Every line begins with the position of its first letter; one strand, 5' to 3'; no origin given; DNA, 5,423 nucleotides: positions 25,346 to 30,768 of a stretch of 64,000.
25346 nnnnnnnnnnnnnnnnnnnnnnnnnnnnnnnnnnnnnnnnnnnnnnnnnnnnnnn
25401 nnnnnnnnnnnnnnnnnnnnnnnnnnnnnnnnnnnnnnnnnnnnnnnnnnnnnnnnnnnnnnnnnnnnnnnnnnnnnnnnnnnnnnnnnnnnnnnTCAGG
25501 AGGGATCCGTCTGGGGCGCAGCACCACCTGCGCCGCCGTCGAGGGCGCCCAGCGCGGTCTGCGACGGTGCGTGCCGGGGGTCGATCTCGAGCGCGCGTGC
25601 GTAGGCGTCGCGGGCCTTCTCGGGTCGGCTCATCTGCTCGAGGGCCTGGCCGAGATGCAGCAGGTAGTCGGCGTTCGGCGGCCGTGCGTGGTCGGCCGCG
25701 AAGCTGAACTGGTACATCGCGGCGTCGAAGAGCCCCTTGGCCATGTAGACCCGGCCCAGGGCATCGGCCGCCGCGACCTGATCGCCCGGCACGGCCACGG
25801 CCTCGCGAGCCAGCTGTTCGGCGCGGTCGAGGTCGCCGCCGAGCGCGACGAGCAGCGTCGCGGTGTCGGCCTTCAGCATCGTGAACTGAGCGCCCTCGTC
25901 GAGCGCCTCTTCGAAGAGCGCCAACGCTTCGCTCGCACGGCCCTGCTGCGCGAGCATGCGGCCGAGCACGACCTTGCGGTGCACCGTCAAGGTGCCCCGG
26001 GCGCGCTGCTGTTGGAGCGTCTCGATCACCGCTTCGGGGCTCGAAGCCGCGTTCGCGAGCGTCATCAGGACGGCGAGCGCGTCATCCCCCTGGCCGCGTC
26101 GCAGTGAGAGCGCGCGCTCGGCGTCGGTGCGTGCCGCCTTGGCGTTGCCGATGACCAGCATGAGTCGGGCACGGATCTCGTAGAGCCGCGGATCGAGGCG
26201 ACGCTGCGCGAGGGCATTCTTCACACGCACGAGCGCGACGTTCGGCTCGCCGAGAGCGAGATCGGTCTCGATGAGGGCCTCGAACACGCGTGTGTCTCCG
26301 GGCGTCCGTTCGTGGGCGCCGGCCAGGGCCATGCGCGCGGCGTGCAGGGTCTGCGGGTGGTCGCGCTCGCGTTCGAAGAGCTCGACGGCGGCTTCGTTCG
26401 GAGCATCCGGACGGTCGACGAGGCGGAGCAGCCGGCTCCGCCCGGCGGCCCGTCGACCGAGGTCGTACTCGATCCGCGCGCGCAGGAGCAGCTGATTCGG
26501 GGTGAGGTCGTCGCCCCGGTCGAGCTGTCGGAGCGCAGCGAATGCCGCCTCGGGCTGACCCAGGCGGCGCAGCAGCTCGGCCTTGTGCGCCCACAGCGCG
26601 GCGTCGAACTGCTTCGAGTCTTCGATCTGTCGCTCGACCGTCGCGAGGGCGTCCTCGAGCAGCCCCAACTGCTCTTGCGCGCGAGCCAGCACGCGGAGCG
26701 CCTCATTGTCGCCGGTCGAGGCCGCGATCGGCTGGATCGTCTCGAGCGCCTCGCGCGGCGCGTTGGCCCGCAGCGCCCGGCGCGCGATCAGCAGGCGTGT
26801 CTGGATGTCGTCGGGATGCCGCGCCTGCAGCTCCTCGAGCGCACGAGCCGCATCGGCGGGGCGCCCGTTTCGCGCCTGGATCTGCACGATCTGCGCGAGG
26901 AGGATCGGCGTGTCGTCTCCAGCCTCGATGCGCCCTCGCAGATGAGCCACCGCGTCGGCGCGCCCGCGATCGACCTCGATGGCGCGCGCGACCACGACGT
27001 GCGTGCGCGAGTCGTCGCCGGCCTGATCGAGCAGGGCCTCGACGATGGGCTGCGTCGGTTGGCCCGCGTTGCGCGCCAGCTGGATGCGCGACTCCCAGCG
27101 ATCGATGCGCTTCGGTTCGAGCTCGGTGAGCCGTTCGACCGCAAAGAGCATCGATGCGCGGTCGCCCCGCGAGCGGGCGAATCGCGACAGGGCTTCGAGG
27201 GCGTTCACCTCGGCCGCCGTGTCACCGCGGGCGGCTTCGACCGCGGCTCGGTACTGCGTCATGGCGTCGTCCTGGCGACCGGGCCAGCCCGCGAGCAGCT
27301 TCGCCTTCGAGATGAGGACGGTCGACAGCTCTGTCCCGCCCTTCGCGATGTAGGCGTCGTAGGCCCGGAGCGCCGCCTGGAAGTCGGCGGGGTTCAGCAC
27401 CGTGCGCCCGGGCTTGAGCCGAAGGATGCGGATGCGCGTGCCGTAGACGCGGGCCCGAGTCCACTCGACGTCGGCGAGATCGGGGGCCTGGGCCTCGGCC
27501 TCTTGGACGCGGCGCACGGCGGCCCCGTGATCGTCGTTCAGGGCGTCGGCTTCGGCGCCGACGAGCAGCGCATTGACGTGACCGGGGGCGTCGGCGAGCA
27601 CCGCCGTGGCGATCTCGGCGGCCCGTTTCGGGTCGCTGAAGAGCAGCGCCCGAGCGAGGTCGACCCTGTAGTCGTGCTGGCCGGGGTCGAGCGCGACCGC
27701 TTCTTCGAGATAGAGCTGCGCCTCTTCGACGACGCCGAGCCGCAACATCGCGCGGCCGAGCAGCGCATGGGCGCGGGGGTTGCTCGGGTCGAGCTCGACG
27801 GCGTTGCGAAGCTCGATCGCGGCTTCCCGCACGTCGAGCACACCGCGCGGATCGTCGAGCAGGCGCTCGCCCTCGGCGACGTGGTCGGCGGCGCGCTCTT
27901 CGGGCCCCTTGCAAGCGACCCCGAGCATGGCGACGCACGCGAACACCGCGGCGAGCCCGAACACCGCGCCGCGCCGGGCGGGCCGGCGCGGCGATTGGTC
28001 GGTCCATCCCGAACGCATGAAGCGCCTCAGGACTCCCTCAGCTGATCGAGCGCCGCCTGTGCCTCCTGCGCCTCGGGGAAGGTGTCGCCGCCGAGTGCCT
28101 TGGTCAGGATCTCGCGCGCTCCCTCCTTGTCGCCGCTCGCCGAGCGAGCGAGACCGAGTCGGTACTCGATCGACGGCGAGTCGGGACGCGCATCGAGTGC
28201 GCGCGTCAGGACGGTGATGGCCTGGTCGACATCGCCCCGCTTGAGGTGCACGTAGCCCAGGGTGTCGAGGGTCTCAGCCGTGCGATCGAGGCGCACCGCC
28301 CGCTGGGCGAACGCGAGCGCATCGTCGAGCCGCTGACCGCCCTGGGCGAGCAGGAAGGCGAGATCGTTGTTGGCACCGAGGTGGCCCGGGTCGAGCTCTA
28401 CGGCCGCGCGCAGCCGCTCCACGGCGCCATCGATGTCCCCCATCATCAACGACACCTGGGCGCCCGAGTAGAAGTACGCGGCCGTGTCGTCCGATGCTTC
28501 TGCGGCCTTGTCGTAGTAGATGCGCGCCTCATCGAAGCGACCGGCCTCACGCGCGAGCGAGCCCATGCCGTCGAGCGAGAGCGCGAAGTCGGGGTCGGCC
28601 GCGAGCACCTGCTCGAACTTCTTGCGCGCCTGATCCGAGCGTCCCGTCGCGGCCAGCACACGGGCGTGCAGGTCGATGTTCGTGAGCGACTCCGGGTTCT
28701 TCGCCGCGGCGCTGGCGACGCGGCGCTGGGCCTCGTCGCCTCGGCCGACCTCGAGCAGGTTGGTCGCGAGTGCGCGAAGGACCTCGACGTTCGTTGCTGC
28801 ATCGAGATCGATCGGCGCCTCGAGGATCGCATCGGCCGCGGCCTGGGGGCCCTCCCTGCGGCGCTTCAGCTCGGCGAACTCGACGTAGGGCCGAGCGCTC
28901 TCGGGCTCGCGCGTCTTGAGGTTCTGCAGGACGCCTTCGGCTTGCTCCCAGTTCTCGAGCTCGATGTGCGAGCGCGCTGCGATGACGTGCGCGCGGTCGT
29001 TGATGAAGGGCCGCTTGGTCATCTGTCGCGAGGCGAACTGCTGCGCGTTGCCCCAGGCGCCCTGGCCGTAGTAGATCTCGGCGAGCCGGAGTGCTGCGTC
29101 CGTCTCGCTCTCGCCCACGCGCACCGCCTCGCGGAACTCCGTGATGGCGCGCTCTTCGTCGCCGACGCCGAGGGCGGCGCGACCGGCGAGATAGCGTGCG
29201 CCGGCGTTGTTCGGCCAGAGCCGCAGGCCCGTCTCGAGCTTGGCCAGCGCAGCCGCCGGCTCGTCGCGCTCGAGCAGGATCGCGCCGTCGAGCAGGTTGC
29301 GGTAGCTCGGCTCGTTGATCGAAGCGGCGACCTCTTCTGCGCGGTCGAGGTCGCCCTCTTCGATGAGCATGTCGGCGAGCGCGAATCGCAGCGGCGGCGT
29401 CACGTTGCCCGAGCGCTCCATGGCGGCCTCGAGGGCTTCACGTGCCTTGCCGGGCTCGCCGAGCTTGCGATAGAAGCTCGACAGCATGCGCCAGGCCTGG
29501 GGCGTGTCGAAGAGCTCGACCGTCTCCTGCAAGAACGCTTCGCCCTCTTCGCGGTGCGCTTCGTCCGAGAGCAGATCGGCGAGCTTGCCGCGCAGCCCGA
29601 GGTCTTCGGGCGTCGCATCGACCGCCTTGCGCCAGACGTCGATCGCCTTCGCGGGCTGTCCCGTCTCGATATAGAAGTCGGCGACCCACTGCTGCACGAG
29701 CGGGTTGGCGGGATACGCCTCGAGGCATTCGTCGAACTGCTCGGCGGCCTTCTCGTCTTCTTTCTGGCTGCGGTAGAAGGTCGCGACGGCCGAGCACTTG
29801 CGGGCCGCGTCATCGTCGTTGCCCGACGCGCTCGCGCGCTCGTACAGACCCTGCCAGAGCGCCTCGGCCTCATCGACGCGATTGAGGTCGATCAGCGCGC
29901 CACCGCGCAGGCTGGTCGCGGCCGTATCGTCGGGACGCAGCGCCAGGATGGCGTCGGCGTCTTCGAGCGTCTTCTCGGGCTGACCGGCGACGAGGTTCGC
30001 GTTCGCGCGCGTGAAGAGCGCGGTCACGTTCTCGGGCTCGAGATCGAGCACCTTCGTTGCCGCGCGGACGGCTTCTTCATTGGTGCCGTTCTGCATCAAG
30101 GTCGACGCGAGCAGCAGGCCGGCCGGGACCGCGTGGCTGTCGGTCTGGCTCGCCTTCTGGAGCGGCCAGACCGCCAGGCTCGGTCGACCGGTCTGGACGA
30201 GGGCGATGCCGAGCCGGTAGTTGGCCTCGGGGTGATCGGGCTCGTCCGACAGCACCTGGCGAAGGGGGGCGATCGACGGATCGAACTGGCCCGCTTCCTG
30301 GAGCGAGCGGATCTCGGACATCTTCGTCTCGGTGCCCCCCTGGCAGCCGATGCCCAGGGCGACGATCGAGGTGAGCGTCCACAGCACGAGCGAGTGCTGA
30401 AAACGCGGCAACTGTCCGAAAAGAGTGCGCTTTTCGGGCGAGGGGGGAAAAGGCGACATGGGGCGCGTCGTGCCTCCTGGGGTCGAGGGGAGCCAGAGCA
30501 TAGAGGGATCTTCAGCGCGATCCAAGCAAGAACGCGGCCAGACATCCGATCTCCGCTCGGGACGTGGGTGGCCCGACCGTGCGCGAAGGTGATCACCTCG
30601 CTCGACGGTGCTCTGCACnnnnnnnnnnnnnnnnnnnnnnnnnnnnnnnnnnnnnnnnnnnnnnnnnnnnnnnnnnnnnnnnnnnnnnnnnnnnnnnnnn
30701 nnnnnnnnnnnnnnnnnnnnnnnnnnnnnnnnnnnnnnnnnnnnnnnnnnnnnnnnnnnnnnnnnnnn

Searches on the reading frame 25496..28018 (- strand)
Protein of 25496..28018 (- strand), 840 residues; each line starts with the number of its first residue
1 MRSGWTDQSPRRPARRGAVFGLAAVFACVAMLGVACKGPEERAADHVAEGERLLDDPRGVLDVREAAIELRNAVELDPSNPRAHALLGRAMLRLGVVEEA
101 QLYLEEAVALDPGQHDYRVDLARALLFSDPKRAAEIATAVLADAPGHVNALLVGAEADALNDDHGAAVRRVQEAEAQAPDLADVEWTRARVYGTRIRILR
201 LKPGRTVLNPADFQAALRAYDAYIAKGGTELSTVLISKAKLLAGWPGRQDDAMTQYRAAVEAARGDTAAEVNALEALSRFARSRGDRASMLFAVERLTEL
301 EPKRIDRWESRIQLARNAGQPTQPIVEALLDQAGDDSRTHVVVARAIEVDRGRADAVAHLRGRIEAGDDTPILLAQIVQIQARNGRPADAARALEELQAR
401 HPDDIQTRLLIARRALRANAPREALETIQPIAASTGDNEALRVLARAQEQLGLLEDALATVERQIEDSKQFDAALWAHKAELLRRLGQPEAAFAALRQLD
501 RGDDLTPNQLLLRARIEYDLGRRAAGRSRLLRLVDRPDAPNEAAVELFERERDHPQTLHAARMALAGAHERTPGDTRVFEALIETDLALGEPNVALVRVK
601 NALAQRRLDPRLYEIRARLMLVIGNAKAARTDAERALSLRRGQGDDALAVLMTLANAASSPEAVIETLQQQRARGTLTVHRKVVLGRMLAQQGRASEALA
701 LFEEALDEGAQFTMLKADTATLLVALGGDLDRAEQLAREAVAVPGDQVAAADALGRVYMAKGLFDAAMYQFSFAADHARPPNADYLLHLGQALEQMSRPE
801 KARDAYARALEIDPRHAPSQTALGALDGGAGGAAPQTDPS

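Call 9: search_protein_families(library=pfam, proteins=[window:25496-28018:-], max_evalue=0.001)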
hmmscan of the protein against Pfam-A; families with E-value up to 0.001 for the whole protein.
window:25496-28018:- (840 aa): 13 families
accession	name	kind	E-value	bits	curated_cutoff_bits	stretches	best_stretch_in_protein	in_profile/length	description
PF14559.12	TPR_19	-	1.1e-18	67.7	25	2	64-118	8-62/68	Tetratricopeptide repeat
PF13428.12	TPR_14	-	1.9e-18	65.6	23.5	1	81-124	1-44/44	Tetratricopeptide repeat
PF13181.12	TPR_8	-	5.2e-15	54.7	25.7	1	783-816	1-34/34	Tetratricopeptide repeat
PF23914.1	TPR_CcmH_CycH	-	1.2e-14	54.9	42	1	62-176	31-149/158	Cytochrome c-type biogenesis protein H TPR domain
PF07719.23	TPR_2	-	1.2e-14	53.5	27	1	783-816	1-34/34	Tetratricopeptide repeat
PF13432.12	TPR_16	-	1.6e-13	51.3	32.7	2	753-815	2-63/65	Tetratricopeptide repeat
PF13414.12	TPR_11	-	6.1e-13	48.7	26.8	1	65-95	12-42/42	TPR repeat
PF13424.12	TPR_12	-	2.9e-12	47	30.1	1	753-813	15-75/77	Tetratricopeptide repeat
PF12895.13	ANAPC3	-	1.3e-11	45.1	27.2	0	389-463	7-81/82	Anaphase-promoting complex, cyclosome, subunit 3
PF13431.12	TPR_17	-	4.6e-10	39.4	24.4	0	71-100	3-32/34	Tetratricopeptide repeat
PF00515.34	TPR_1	-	2.5e-07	30.7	27.8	1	783-816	1-34/34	Tetratricopeptide repeat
PF25060.1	ARM_TT21_2nd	-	1.8e-05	24.8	27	0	131-192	205-266/270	Tetratricopeptide repeat protein 21 second ARM domain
PF13176.12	TPR_7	-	0.00011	22.5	27.9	0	83-113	1-33/36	Tetratricopeptide repeat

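Call 19: search_protein_families(library=ncbifam, proteins=[window:25496-28018:-], max_evalue=0.001)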
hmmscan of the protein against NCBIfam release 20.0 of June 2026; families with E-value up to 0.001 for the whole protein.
window:25496-28018:- (840 aa): 13 families
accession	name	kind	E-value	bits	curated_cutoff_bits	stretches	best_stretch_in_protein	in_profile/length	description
TIGR02917.1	PEP_TPR_lipo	equivalog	1.6e-35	122.3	312.2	3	571-826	426-678/899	XrtA/PEP-CTERM system TPR-repeat protein PrsT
NF052415.1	T3SS_chap_SctY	equivalog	3.6e-16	59.6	70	0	434-498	36-102/106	type III secretion apparatus assembly chaperone SctY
NF040959.1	MamA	equivalog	3.8e-15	55.9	200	1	686-817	44-173/204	magnetosome protein MamA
TIGR02521.1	type_IV_pilW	equivalog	1.6e-14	54.1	154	2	650-826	5-178/234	type IV pilus biogenesis/stability protein PilW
NF033762.1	social_mot_Tgl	equivalog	1.4e-09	37.6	225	1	629-808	50-229/252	social motility TPR repeat lipoprotein Tgl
NF033920.0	C39_PA2778_fam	equivalog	6.4e-08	32.3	150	0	376-464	161-250/255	PA2778 family cysteine peptidase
TIGR00540.1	TPR_hemY_coli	hypoth_equivalog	1.1e-07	31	142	0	527-808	136-384/385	heme biosynthesis-associated TPR protein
TIGR03939.1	PGA_TPR_OMP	equivalog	6.4e-07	28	366.65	0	380-504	28-151/800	poly-beta-1,6 N-acetyl-D-glucosamine export porin PgaA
TIGR02552.1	LcrH_SycD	equivalog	2.6e-06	27.2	104.8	1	759-816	29-85/136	SycD/LcrH family type III secretion system chaperone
TIGR02795.1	tol_pal_ybgF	equivalog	3.2e-06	27.7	90.1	0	753-811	41-104/119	tol-pal system protein YbgF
NF008757.0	PRK11788.1-5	equivalog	5.6e-06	25.7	363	0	660-824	50-221/388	lipopolysaccharide assembly protein LapB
NF047371.1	FlcA_CTERM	equivalog_domain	0.00012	20.6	300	0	686-811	406-535/646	periplasmic flagellar collar protein FlcA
TIGR00990.1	3a0801s09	subfamily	0.00041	19.1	757.25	0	682-707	545-570/615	mitochondrial import receptor subunit TOM70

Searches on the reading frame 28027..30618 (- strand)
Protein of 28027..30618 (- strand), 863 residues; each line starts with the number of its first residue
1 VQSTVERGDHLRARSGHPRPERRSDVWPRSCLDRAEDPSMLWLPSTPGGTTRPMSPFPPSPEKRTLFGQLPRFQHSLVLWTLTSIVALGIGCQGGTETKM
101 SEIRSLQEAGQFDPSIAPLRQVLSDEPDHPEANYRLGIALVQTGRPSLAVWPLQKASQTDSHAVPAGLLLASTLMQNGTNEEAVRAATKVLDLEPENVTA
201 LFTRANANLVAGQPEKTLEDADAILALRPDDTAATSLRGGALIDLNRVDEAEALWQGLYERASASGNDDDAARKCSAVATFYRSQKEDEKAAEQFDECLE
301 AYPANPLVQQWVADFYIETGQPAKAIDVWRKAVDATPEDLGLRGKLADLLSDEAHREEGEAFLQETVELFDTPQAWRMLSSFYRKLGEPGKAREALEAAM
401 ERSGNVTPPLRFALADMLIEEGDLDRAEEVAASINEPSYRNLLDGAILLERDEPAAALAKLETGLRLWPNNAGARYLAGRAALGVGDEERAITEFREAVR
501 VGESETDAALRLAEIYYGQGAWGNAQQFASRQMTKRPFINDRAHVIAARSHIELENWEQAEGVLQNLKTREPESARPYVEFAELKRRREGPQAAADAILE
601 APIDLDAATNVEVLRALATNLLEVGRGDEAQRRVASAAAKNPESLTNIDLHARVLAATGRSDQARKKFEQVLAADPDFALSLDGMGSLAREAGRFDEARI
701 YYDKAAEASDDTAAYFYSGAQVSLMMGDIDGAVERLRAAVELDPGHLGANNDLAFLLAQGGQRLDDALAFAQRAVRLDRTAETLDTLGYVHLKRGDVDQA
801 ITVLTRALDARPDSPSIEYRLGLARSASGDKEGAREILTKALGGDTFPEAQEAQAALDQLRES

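Call 9: search_protein_families(library=pfam, proteins=[window:28027-30618:-], max_evalue=0.001)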
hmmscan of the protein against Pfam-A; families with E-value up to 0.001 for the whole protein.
window:28027-30618:- (863 aa): 30 families (the best 25 are shown)
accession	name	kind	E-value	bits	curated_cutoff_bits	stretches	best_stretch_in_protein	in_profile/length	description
PF14559.12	TPR_19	-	1.2e-56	189.3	25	5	792-857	2-68/68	Tetratricopeptide repeat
PF13432.12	TPR_16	-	1e-48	163.7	32.7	6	787-843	3-59/65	Tetratricopeptide repeat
PF13428.12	TPR_14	-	5.3e-48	156.9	23.5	3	782-822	2-42/44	Tetratricopeptide repeat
PF07719.23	TPR_2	-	7e-46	151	27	0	781-813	1-33/34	Tetratricopeptide repeat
PF13181.12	TPR_8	-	3.1e-37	124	25.7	0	782-813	2-33/34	Tetratricopeptide repeat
PF12895.13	ANAPC3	-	2e-33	114.9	27.2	1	505-566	22-81/82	Anaphase-promoting complex, cyclosome, subunit 3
PF13431.12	TPR_17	-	1.7e-27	93.8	24.4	0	295-326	2-33/34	Tetratricopeptide repeat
PF13414.12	TPR_11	-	3.5e-27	94.2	26.8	1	788-825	1-38/42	TPR repeat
PF13424.12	TPR_12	-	4.1e-26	91.4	30.1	3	780-842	2-72/77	Tetratricopeptide repeat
PF00515.34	TPR_1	-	9e-24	82.7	27.8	0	787-813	7-33/34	Tetratricopeptide repeat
PF13174.12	TPR_6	-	1.2e-21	76.2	26.3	0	787-814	6-33/33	Tetratricopeptide repeat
PF23914.1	TPR_CcmH_CycH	-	6.6e-20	72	42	1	168-261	54-150/158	Cytochrome c-type biogenesis protein H TPR domain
PF13176.12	TPR_7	-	1.4e-17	62.7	27.9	0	784-814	2-32/36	Tetratricopeptide repeat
PF24575.1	TPR_Slam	-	1.6e-16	61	35.2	0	106-142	57-93/104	Surface lipoprotein assembly modifier, N-terminal TPR repeats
PF13371.12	TPR_9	-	3.8e-16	59.3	35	1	788-861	2-73/73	Tetratricopeptide repeat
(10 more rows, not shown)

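Call 19: search_protein_families(library=ncbifam, proteins=[window:28027-30618:-], max_evalue=0.001)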
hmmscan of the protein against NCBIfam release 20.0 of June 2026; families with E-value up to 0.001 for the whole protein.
window:28027-30618:- (863 aa): 29 families (the best 25 are shown)
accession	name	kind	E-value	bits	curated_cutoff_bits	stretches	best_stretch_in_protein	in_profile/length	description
TIGR02917.1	PEP_TPR_lipo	equivalog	4.7e-66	223.3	312.2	5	374-745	194-565/899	XrtA/PEP-CTERM system TPR-repeat protein PrsT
NF040959.1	MamA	equivalog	1.6e-45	155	200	4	104-233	45-174/204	magnetosome protein MamA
NF052415.1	T3SS_chap_SctY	equivalog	1.4e-30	105.9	70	3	109-192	19-105/106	type III secretion apparatus assembly chaperone SctY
TIGR02521.1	type_IV_pilW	equivalog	2.2e-30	105.9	154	3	727-840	79-194/234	type IV pilus biogenesis/stability protein PilW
NF033920.0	C39_PA2778_fam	equivalog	5.7e-27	94.7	150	2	449-534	166-252/255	PA2778 family cysteine peptidase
TIGR02552.1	LcrH_SycD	equivalog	1.7e-24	86.1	104.8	1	640-743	13-116/136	SycD/LcrH family type III secretion system chaperone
NF008757.0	PRK11788.1-5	equivalog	3.4e-22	79.2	363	2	489-679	124-316/388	lipopolysaccharide assembly protein LapB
NF033762.1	social_mot_Tgl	equivalog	1.1e-17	64.3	225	1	723-809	41-128/252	social motility TPR repeat lipoprotein Tgl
TIGR03939.1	PGA_TPR_OMP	equivalog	5.3e-17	61.3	366.65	1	104-368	94-374/800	poly-beta-1,6 N-acetyl-D-glucosamine export porin PgaA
TIGR02795.1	tol_pal_ybgF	equivalog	1.7e-15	57.6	90.1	0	471-528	38-98/119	tol-pal system protein YbgF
TIGR00540.1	TPR_hemY_coli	hypoth_equivalog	1.6e-14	53.5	142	2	405-528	258-381/385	heme biosynthesis-associated TPR protein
NF033758.1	gliding_GltE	equivalog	5.3e-14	52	225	1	637-846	77-287/411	adventurous gliding motility TPR repeat lipoprotein GltE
NF047371.1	FlcA_CTERM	equivalog_domain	9.7e-14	50.7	300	1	469-628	119-242/646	periplasmic flagellar collar protein FlcA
NF052400.1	M48_BAM_BepA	equivalog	1.3e-13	50.6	570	1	265-407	302-443/483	beta-barrel assembly-enhancing protease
TIGR00990.1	3a0801s09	subfamily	4.1e-12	45.5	757.25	1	594-809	349-570/615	mitochondrial import receptor subunit TOM70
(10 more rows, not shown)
